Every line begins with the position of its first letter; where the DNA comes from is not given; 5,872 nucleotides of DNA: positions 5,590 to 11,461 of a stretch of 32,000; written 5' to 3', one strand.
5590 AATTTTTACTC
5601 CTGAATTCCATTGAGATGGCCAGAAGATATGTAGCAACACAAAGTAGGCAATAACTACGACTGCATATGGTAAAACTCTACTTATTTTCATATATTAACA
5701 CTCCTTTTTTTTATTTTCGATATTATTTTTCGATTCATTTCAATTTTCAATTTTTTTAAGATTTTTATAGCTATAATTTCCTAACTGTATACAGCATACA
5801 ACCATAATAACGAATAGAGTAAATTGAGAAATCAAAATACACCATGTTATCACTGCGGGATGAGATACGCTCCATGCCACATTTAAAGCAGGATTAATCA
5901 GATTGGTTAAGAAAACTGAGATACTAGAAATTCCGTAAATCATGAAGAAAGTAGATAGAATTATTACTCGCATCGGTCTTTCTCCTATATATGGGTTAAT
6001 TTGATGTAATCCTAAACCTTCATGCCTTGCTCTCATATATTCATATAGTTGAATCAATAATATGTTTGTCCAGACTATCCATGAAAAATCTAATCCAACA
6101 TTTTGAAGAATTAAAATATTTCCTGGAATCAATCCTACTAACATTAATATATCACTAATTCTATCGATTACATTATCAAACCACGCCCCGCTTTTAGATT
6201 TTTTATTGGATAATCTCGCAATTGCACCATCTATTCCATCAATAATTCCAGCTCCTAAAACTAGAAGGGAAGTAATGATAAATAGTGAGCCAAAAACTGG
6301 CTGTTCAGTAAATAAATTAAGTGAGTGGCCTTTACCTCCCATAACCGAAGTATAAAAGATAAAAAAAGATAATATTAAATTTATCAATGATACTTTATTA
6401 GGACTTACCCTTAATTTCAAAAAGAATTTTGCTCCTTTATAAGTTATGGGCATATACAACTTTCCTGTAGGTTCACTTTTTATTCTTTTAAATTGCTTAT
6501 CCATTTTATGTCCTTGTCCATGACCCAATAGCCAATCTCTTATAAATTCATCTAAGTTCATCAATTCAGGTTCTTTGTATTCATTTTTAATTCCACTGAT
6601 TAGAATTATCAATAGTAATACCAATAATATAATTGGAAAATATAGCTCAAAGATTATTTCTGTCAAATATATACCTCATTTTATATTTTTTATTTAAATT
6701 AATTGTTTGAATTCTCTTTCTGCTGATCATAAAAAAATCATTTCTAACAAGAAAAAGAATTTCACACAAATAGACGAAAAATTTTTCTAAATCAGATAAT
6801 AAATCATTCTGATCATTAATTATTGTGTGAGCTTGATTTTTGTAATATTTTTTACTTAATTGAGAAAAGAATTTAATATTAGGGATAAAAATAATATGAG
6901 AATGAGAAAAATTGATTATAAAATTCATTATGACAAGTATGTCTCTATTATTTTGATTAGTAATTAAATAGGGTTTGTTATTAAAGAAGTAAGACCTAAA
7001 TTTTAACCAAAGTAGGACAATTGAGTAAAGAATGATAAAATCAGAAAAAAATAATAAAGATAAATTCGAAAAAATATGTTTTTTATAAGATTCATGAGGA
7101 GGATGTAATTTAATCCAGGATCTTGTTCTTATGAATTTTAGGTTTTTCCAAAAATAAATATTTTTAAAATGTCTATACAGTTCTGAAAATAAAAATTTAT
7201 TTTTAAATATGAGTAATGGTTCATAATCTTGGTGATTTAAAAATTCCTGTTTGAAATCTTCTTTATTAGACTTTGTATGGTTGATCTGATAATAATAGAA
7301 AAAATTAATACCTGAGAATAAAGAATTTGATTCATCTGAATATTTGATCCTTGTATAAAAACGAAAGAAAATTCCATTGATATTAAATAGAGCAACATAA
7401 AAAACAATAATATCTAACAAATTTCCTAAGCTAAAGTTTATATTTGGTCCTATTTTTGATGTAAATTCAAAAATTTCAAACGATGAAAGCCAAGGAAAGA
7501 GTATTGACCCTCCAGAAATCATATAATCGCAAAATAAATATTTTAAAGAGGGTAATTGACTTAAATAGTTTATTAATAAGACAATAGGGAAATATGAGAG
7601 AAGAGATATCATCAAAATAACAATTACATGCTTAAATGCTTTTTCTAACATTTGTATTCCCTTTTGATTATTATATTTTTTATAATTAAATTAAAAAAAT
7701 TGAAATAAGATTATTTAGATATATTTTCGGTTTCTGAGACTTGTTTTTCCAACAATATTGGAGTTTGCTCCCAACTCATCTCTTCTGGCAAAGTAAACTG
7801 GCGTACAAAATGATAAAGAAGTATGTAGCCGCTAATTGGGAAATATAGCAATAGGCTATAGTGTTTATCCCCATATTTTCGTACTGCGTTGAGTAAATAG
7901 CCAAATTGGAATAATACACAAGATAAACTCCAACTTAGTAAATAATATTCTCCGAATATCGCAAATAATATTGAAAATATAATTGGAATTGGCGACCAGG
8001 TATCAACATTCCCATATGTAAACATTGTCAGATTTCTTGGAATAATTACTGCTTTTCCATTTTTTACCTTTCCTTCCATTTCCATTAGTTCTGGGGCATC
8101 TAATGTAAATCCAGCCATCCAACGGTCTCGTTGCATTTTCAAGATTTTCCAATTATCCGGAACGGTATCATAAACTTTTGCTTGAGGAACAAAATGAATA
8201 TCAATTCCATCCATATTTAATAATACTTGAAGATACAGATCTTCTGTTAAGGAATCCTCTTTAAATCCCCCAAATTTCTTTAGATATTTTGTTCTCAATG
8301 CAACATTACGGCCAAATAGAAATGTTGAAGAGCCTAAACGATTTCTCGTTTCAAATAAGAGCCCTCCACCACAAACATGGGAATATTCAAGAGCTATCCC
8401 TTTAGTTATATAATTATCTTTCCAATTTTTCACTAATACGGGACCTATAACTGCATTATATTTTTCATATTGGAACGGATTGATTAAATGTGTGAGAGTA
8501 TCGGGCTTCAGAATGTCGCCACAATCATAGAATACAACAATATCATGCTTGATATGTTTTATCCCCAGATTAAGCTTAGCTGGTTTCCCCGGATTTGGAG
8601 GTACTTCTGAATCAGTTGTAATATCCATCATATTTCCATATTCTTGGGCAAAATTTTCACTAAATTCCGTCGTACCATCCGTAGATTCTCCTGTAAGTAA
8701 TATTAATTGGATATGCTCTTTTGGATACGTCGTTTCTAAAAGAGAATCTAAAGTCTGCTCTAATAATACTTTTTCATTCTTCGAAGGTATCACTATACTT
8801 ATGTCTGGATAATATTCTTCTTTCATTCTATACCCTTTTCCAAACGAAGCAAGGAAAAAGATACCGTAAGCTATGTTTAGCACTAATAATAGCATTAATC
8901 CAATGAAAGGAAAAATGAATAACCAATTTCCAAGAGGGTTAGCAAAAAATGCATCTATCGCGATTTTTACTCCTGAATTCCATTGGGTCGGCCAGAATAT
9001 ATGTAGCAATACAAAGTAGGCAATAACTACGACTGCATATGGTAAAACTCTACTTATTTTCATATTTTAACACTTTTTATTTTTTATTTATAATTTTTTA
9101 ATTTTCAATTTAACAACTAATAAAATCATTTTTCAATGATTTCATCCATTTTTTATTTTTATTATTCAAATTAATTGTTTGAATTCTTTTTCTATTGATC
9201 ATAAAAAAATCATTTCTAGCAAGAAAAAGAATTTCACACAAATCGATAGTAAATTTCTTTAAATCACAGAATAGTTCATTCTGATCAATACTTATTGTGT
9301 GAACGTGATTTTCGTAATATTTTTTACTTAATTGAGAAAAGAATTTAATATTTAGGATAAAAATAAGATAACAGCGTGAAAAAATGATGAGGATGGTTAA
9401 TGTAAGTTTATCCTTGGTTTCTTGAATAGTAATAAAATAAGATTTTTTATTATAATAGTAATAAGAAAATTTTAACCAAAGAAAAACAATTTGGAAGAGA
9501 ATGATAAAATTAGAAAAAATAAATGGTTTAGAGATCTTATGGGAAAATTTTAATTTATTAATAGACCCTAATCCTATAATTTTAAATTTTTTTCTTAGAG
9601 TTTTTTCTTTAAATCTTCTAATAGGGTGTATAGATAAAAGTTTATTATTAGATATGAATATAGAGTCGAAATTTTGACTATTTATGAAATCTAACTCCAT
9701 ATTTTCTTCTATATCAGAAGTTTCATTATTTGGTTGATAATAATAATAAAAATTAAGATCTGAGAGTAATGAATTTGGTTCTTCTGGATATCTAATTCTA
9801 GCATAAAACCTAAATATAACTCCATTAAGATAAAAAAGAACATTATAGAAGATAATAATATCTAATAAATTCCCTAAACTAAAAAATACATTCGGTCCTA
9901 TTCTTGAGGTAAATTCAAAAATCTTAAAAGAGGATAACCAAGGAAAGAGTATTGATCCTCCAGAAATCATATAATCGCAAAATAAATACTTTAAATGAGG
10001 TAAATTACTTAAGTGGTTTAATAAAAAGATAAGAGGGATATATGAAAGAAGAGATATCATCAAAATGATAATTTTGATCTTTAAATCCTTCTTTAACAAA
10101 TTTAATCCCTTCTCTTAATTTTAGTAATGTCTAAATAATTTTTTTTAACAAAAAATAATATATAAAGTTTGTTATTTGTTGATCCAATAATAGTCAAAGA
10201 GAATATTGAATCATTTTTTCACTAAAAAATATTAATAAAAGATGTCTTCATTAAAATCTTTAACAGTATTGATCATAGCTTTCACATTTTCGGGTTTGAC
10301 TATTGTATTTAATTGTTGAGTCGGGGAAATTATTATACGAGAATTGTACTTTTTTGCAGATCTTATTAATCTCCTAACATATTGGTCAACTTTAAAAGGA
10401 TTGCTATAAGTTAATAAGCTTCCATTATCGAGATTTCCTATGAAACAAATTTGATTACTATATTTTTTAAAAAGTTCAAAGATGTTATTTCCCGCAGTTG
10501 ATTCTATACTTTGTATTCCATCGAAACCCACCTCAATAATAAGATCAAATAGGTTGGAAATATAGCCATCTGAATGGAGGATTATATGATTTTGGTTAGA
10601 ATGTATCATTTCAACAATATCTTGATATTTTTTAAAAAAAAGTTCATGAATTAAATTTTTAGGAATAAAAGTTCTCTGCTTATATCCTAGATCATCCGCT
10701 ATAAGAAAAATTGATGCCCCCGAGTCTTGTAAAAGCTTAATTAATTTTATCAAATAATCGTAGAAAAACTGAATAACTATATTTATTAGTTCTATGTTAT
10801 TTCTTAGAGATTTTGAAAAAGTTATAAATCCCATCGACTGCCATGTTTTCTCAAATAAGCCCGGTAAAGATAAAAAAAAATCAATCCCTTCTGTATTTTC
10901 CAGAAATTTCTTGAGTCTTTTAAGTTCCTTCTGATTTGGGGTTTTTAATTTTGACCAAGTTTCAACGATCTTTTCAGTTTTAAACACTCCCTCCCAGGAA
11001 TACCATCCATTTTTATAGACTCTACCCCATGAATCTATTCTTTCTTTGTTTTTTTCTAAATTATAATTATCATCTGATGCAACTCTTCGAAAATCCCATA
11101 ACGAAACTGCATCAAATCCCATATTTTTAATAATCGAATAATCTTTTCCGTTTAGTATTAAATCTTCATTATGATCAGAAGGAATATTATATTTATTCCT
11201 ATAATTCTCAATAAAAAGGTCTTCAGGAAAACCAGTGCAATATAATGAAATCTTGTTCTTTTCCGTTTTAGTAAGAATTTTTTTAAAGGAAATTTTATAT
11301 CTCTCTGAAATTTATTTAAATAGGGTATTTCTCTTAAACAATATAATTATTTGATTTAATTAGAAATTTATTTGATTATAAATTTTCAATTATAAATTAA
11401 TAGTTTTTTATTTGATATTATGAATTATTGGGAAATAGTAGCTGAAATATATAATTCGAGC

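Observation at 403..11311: Candidate undescribed glycan/glycolipid-building locus: triplicated [orphan membrane protein + processive GT2] with a phospholipid synthase, B12 radical SAM and UroD/MtaA-like enzyme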

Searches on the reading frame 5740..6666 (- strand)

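Call 3: search_protein_families(library=pfam, proteins=[window:5740-6666:-], max_evalue=0.01)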
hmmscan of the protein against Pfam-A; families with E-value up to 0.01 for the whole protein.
window:5740-6666:- (308 aa): 1 family
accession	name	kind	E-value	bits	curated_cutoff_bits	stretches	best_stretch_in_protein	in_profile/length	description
PF01066.26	CDP-OH_P_transf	-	6.4e-10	40.1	22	1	88-246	3-135/152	CDP-alcohol phosphatidyltransferase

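Call 14: search_protein_families(library=ncbifam, proteins=[window:5740-6666:-], max_evalue=0.001)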
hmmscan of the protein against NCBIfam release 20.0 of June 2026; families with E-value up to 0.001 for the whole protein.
window:5740-6666:- (308 aa): 8 families
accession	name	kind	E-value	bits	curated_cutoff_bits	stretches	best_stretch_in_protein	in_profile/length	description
NF040950.1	archin_ph_syn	equivalog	2.2e-21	76.6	180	1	78-251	15-166/191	archaetidylinositol phosphate synthase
NF052561.1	PIPSynBT1523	equivalog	5.8e-18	65.4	350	1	80-259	18-186/232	hypothetical protein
NF045883.1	PIPSynth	equivalog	1.1e-14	54.6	170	1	79-255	15-173/197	phosphatidylinositol phosphate synthase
NF041135.1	IPPtranDIPPsyn_Thcocales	equivalog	2.5e-09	36.6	580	1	132-182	277-327/419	bifunctional L-myo-inositol-1-phosphate cytidylyltransferase/CDP-L-myo-inositol myo-inositolphosphotransferase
TIGR00473.1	pssA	equivalog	1.2e-06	28.8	107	1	132-243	23-128/153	CDP-diacylglycerol--serine O-phosphatidyltransferase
NF038087.1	arch_ser_synth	exception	1.9e-06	27.7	240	1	129-291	30-191/216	archaetidylserine synthase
TIGR00560.1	pgsA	equivalog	0.00011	22.7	109.1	1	89-181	4-85/183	CDP-diacylglycerol--glycerol-3-phosphate 3-phosphatidyltransferase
NF053678.1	ClpnSynClsA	equivalog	0.00013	22.2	240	1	134-230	34-124/180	cardiolipin synthase ClsA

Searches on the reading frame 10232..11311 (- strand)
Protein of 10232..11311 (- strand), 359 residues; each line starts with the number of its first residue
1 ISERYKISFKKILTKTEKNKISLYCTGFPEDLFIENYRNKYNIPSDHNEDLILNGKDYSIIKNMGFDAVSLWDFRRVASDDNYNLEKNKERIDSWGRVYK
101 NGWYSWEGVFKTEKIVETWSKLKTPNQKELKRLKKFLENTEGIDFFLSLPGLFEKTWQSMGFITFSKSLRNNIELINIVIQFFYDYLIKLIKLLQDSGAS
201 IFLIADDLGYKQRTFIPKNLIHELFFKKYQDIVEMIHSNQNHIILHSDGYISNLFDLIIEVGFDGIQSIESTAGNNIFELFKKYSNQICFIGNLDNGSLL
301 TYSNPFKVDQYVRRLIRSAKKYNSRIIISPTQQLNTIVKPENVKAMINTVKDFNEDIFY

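Call 3: search_protein_families(library=pfam, proteins=[window:10232-11122:-], max_evalue=0.01)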
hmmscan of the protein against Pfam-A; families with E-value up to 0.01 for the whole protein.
window:10232-11122:- (296 aa): 1 family
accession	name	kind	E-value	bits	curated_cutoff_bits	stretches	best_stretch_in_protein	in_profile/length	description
PF01208.23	URO-D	-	1.1e-18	67.8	23.9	1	97-289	160-345/346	Uroporphyrinogen decarboxylase (URO-D)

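Call 14: search_protein_families(library=ncbifam, proteins=[window:10232-11122:-], max_evalue=0.001)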
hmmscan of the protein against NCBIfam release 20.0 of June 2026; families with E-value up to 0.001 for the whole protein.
window:10232-11122:- (296 aa): 4 families
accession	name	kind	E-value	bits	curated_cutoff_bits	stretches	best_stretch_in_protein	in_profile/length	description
NF004889.0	PRK06252.1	subfamily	3.7e-16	59.1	244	1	96-292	155-338/340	methylcobalamin:coenzyme M methyltransferase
NF040654.1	MtaA_Meth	equivalog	3.1e-09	36.2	400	1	97-288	154-333/337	methylcobamide:CoM methyltransferase MtaA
TIGR01463.1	mtaA_cmuA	subfamily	8.7e-09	35.1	235.4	1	100-289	158-337/340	MtaA/CmuA family methyltransferase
NF041608.1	methylcob_mtaseMtbA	equivalog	7.8e-06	25.2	600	1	108-290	166-337/339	methylcobamide:CoM methyltransferase MtbA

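Call 107: search_protein_families(library=pfam, proteins=[window:10232-11311:-], max_evalue=1)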
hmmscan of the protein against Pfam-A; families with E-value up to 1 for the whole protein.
window:10232-11311:- (359 aa): 4 families
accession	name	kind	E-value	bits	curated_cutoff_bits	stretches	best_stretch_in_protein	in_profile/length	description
PF01208.23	URO-D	-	1.7e-18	67.2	23.9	1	160-352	160-345/346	Uroporphyrinogen decarboxylase (URO-D)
PF12948.12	MSP7_C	-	0.015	16.4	27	1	33-64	22-53/125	MSP7-like protein C-terminal domain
PF02946.19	GTF2I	-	0.077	13.8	27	0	122-146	48-72/75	GTF2I-like repeat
PF25604.1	DUF7938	-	0.082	13.3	27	1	47-79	7-40/66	Phage family of unknown function (DUF7938)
